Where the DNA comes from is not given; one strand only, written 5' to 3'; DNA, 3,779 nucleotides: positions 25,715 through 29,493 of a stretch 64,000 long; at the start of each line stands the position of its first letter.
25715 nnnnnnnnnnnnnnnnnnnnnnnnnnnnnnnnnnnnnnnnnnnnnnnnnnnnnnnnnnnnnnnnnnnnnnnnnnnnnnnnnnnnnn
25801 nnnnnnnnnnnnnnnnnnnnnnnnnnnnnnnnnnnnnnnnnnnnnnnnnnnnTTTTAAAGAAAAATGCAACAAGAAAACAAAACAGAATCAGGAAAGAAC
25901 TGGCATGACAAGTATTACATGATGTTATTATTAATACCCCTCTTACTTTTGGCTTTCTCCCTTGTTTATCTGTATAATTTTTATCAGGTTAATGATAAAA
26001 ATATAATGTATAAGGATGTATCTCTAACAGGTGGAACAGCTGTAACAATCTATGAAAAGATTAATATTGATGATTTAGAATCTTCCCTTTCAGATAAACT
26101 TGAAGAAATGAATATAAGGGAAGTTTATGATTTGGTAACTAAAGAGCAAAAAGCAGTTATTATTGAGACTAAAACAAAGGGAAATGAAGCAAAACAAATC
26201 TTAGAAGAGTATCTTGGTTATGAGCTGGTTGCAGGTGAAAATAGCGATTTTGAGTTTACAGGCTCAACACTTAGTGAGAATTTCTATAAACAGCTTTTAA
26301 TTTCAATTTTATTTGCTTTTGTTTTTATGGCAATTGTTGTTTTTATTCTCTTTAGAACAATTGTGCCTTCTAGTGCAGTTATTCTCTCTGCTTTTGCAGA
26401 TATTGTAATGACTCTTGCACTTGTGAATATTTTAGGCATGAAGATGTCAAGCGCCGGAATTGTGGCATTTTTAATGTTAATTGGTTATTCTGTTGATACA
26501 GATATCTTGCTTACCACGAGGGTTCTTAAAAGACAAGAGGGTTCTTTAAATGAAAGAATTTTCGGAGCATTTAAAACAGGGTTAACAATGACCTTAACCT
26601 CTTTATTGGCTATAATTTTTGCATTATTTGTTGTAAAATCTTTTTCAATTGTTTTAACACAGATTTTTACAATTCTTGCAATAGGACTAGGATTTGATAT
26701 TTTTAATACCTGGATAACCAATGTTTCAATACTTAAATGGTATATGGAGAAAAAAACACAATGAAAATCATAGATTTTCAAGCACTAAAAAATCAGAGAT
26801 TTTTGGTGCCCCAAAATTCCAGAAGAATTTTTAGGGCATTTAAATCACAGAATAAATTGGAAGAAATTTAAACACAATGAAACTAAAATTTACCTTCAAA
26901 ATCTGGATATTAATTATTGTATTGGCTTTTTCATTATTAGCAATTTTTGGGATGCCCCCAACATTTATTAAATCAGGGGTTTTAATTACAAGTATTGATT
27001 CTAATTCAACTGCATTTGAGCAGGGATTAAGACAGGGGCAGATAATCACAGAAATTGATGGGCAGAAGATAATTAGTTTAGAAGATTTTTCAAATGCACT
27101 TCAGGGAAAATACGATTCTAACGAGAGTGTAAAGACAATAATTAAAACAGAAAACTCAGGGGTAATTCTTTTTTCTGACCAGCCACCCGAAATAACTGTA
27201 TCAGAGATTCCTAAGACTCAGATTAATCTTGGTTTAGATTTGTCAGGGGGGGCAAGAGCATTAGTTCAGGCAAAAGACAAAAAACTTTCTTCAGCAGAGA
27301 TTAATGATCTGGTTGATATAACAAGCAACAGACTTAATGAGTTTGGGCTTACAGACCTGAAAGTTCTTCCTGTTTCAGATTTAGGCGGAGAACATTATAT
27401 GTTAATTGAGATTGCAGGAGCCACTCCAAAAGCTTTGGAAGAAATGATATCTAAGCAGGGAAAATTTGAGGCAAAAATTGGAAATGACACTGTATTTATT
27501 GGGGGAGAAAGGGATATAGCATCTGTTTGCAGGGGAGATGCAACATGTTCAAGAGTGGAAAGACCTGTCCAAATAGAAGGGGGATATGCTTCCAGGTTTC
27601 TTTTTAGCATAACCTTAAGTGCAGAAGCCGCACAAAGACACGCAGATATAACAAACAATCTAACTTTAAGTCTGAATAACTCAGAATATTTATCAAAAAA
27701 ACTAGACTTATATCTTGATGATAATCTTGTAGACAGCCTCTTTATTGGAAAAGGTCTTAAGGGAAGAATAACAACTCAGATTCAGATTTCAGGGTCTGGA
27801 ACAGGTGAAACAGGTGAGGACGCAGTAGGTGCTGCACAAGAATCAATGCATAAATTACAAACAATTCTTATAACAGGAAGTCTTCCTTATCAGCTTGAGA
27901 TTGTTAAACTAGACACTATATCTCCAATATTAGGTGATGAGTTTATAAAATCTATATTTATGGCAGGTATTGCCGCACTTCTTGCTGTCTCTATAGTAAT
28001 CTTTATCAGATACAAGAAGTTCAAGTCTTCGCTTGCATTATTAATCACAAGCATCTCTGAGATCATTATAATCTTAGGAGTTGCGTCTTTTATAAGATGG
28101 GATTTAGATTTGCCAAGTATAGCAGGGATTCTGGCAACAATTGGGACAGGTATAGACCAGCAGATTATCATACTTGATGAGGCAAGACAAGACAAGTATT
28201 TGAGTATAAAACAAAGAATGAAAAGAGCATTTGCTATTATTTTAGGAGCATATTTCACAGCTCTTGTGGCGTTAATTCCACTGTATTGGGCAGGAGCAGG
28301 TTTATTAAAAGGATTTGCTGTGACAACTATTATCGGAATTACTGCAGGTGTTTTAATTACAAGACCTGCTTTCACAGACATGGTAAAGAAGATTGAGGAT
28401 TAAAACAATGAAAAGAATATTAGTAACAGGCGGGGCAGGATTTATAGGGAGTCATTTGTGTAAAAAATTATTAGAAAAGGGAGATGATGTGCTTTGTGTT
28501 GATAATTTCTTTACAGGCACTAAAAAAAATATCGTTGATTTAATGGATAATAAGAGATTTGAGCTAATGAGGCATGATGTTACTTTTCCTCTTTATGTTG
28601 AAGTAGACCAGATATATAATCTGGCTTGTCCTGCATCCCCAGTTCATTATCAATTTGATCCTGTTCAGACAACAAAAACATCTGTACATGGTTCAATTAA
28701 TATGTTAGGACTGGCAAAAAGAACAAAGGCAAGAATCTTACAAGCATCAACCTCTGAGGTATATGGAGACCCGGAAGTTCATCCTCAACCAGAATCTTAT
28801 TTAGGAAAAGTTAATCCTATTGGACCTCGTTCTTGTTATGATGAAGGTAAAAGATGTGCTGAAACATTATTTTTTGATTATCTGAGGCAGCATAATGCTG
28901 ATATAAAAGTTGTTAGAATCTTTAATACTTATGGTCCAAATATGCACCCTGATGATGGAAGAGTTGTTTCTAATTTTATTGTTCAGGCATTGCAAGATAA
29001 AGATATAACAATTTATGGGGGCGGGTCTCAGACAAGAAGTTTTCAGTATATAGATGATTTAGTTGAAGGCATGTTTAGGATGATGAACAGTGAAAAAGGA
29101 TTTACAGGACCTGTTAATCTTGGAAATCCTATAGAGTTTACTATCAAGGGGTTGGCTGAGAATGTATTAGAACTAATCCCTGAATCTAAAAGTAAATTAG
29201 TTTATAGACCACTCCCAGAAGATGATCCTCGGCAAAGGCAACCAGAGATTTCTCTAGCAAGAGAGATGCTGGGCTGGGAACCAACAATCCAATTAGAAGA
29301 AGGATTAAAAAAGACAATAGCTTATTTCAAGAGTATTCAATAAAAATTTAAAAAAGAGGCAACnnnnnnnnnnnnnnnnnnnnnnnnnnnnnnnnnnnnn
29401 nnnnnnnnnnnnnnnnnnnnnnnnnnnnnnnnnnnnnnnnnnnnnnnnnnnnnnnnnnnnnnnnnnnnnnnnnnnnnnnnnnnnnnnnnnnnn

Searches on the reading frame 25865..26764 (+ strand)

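Call 10: search_protein_families(library=pfam, proteins=[window:25865-26764:+], max_evalue=0.01)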
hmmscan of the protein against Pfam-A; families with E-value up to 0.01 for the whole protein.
window:25865-26764:+ (299 aa): 2 families
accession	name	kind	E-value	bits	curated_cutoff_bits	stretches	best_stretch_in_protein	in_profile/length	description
PF02355.23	SecD_SecF_C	-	9.4e-29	100.6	20.5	1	125-295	14-188/189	Protein export membrane protein SecD/SecF, C-terminal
PF03176.21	MMPL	-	0.00091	18.7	20.5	1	136-280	137-289/333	MMPL family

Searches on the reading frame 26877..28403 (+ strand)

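Call 10: search_protein_families(library=pfam, proteins=[window:26877-28403:+], max_evalue=0.01)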
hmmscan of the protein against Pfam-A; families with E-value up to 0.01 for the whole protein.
window:26877-28403:+ (508 aa): 5 families
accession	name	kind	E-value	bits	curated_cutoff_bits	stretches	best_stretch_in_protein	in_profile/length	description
PF02355.23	SecD_SecF_C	-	1.3e-20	74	20.5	1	339-493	12-173/189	Protein export membrane protein SecD/SecF, C-terminal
PF13180.12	PDZ_2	-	2.3e-07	31.4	27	1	31-79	10-58/80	PDZ domain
PF17820.7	PDZ_6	-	2.8e-07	30.6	27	1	37-82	2-47/54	PDZ domain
PF00595.29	PDZ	-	0.00089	20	23.2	1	33-70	25-62/81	PDZ domain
PF07549.19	Sec_GG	-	0.0036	17.2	20.3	1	113-133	5-25/28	SecD/SecF GG Motif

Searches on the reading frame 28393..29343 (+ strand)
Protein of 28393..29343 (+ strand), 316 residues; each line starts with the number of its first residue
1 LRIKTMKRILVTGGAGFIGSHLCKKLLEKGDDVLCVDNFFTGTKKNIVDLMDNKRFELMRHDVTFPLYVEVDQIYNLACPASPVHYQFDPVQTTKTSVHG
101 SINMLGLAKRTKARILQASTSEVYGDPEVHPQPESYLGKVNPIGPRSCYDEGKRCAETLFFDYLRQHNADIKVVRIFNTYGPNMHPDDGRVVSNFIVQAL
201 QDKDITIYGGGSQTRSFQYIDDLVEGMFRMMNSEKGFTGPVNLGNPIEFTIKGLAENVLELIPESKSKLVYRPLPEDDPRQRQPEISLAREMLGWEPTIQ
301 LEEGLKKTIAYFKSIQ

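Call 10: search_protein_families(library=pfam, proteins=[window:28393-29343:+], max_evalue=0.01)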
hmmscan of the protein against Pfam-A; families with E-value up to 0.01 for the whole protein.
window:28393-29343:+ (316 aa): 7 families
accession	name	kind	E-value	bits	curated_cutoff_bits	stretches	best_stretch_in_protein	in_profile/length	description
PF16363.11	GDP_Man_Dehyd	-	2.5e-51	175.5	27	1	10-308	1-332/332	GDP-mannose 4,6 dehydratase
PF01370.27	Epimerase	-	8.6e-48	163.3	20.9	1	9-236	1-231/240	NAD dependent epimerase/dehydratase family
PF07993.18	NAD_binding_4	-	1.3e-08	34.8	20.1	1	68-193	86-218/258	Male sterility protein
PF01073.25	3Beta_HSD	-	4.1e-07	29.7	22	1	10-162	1-159/280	3-beta hydroxysteroid dehydrogenase/isomerase family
PF04321.23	RmlD_sub_bind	-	3.6e-06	26.7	27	1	8-231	2-197/287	RmlD substrate binding domain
PF02719.21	Polysacc_synt_2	-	7.3e-06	25.8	20.2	0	9-35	1-27/293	Polysaccharide biosynthesis protein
PF00106.31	adh_short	-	0.0013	18.7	26.6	1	7-64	1-59/195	short chain dehydrogenase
